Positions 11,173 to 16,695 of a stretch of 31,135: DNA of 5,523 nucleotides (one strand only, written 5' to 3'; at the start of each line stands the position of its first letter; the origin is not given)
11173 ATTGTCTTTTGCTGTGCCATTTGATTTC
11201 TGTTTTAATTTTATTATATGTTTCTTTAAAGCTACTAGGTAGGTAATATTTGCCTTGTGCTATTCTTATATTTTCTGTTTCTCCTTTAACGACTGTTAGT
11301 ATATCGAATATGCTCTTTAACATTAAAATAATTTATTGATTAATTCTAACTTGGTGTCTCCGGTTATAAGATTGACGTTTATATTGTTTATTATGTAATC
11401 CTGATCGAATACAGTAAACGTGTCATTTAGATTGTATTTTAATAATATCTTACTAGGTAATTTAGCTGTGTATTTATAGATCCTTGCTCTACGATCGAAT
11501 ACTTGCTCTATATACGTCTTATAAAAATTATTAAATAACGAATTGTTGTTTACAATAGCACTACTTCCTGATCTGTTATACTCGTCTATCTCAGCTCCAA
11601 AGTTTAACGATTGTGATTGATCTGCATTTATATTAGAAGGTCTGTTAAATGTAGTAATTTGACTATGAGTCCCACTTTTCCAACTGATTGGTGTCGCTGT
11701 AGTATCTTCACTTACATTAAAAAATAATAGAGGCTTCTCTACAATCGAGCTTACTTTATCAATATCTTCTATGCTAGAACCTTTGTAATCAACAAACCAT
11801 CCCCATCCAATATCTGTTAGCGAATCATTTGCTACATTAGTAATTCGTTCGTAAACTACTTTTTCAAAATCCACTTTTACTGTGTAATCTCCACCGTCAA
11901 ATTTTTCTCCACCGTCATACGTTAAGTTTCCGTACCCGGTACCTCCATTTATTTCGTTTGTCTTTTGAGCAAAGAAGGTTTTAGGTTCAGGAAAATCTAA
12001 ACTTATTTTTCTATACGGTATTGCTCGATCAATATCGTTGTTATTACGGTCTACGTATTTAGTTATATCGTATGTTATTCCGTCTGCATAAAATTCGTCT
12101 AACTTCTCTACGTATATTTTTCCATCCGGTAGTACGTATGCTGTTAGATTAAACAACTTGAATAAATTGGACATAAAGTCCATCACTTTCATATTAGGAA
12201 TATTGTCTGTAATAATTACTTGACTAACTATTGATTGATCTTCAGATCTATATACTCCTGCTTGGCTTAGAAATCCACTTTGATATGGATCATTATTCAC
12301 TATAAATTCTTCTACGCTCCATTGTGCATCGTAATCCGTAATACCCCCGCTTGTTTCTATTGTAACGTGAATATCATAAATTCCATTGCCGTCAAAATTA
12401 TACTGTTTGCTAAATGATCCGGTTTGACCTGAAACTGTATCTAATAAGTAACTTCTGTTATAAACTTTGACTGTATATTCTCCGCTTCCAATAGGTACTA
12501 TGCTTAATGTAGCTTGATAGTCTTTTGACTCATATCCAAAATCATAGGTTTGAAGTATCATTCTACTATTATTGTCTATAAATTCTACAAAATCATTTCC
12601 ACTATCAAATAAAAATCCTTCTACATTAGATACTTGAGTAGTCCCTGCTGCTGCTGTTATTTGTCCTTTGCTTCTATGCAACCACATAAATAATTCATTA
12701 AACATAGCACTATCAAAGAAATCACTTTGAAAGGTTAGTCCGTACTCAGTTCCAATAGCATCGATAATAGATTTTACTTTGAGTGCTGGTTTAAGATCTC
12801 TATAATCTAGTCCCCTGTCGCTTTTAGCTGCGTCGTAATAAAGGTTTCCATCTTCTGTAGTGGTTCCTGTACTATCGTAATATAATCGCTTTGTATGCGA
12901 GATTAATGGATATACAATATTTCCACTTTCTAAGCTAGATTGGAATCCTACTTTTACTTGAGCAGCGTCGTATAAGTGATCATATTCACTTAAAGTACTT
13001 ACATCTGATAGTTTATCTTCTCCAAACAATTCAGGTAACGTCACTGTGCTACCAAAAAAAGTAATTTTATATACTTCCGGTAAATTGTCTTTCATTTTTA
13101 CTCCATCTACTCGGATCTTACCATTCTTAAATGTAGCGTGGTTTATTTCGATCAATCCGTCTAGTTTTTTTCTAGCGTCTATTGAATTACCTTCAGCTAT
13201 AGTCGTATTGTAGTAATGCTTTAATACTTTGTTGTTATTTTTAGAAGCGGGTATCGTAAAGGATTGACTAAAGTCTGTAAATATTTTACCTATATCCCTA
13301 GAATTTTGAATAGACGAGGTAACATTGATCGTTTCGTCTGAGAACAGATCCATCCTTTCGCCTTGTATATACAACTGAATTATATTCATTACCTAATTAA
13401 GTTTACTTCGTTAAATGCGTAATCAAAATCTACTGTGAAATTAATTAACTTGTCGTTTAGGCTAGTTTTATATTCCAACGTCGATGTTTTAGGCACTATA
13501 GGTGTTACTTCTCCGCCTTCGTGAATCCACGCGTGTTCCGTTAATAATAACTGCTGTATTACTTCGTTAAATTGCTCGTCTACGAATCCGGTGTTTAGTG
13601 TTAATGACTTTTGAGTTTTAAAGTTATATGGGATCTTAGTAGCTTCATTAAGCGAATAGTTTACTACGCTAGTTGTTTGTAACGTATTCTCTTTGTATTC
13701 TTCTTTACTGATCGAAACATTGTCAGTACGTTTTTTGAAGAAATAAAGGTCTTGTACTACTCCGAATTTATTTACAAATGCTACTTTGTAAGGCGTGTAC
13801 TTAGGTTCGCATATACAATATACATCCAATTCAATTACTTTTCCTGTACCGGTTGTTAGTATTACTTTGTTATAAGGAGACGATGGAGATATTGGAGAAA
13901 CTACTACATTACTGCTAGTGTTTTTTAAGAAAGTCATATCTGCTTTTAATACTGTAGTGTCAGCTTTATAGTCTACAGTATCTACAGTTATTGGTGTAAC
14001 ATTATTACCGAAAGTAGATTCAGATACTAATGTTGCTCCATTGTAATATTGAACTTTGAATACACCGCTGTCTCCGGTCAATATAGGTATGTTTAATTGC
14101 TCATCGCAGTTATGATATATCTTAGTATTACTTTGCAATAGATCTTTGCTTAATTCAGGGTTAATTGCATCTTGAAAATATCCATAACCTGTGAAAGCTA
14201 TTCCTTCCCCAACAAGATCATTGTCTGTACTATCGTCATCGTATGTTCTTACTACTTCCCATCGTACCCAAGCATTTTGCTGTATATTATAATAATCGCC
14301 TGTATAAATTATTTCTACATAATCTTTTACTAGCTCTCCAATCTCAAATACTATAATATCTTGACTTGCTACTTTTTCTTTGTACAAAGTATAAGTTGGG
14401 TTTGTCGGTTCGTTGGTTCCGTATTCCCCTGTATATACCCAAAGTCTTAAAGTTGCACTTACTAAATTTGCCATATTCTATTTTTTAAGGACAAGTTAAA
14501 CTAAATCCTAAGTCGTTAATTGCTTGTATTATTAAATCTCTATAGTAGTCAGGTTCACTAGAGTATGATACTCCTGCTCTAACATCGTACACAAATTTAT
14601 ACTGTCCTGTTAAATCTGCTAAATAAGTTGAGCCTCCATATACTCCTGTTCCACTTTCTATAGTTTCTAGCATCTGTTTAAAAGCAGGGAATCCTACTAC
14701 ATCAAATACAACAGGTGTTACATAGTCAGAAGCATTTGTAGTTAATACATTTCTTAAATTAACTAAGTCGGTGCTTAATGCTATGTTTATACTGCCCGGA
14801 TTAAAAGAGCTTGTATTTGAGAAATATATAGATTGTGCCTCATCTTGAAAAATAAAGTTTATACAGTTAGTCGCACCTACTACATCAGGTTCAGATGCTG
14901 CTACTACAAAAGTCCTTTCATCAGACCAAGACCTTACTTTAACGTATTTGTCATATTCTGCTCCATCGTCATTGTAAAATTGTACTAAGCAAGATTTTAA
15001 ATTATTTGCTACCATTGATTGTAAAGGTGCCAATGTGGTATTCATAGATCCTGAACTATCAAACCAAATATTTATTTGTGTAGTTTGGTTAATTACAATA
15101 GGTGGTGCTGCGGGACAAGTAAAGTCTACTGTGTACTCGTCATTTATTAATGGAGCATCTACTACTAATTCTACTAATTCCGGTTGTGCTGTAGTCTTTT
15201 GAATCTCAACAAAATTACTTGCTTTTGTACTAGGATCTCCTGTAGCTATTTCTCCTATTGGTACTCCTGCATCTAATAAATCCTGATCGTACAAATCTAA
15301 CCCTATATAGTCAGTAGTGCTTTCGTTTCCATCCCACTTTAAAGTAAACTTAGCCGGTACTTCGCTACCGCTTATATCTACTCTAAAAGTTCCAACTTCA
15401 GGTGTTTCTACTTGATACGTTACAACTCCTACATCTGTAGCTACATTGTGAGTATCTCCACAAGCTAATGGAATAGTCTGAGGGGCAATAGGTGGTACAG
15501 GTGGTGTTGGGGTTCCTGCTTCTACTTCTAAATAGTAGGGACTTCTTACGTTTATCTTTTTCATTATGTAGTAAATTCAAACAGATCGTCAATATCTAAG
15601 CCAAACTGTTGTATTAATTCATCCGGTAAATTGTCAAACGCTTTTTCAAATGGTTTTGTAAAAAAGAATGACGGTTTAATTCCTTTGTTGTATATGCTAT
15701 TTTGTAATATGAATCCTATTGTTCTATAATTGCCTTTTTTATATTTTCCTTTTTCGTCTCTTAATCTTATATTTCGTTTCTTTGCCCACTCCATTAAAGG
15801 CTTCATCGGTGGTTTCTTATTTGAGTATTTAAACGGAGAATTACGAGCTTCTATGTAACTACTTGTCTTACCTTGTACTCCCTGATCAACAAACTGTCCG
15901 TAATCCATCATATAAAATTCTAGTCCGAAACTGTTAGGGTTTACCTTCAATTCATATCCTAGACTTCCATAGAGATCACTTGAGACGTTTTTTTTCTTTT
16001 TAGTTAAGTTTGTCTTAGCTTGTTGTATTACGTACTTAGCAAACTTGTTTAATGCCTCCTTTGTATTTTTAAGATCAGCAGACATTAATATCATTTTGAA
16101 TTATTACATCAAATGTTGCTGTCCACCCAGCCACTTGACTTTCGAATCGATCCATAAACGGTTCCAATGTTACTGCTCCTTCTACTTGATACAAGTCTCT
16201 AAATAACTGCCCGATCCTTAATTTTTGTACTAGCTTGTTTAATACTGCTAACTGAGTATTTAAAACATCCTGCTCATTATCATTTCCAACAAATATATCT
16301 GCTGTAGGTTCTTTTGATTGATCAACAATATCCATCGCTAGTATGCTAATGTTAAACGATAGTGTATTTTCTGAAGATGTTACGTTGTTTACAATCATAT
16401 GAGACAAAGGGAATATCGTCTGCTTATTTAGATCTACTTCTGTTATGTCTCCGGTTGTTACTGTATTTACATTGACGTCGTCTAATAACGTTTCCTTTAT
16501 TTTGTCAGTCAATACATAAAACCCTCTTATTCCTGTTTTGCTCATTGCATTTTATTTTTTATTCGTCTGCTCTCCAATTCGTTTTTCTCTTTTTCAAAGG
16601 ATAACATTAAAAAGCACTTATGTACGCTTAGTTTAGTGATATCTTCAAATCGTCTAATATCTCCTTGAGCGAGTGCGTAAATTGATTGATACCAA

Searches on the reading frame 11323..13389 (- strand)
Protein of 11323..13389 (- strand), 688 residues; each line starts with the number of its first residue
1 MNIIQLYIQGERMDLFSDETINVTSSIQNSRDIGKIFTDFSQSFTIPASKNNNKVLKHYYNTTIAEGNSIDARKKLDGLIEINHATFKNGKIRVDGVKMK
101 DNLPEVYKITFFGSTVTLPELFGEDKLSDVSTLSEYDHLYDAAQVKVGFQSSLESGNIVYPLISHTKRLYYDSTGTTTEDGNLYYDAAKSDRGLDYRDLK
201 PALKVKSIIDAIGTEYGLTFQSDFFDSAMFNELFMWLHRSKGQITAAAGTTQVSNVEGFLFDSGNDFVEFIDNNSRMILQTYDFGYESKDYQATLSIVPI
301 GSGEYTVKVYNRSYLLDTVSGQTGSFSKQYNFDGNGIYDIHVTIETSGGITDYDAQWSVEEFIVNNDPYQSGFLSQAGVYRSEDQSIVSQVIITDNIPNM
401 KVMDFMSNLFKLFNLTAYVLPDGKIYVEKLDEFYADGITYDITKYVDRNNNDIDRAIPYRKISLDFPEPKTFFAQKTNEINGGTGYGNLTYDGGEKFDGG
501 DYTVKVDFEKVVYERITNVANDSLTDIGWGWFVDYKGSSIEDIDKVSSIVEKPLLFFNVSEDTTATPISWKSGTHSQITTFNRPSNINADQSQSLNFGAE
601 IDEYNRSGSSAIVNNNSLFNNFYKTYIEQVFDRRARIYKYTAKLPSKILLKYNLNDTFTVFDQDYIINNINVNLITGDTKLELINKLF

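Call 7: search_protein_families(library=pfam, proteins=[window:11323-13389:-], max_evalue=0.01)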
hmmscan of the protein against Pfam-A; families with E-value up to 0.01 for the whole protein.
window:11323-13389:- (688 aa): 0 families

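Call 10: search_protein_families(library=phrogs, proteins=[window:11323-13389:-], max_evalue=0.001)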
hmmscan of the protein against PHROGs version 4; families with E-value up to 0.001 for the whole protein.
window:11323-13389:- (688 aa): 1 family
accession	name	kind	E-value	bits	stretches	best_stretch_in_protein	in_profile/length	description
phrog_38559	-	unknown function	4.1e-69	234.7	1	5-688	4-647/754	-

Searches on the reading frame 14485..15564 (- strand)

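Call 52: search_protein_families(library=phrogs, proteins=[window:14485-15564:-], max_evalue=0.001)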
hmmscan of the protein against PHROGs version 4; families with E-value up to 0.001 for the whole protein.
window:14485-15564:- (359 aa): 1 family
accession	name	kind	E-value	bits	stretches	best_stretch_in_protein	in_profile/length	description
phrog_13374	-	unknown function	2.3e-10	40.5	1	32-178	434-575/745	-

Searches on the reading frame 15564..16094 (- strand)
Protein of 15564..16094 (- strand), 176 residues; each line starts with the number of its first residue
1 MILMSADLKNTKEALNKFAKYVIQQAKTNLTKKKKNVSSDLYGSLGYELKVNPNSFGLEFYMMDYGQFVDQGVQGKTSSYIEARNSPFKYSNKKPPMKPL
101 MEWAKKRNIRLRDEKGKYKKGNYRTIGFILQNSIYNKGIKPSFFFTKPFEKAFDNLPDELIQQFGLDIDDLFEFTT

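Call 52: search_protein_families(library=phrogs, proteins=[window:15564-16094:-], max_evalue=0.001)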
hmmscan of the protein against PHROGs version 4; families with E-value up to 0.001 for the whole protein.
window:15564-16094:- (176 aa): 1 family
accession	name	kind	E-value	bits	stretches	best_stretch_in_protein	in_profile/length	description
phrog_29822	-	unknown function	1.5e-35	124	1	13-169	5-157/162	-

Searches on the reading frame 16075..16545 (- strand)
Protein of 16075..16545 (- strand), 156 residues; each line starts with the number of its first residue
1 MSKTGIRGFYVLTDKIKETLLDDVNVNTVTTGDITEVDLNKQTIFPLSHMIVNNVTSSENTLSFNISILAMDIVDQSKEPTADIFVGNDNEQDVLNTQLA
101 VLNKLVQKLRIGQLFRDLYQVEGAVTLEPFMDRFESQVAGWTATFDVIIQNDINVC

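Call 52: search_protein_families(library=phrogs, proteins=[window:16075-16545:-], max_evalue=0.001)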
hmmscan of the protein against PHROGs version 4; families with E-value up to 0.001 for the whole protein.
window:16075-16545:- (156 aa): 1 family
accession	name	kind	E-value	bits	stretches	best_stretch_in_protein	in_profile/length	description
phrog_30964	-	unknown function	4e-17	63.7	1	7-152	2-133/138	-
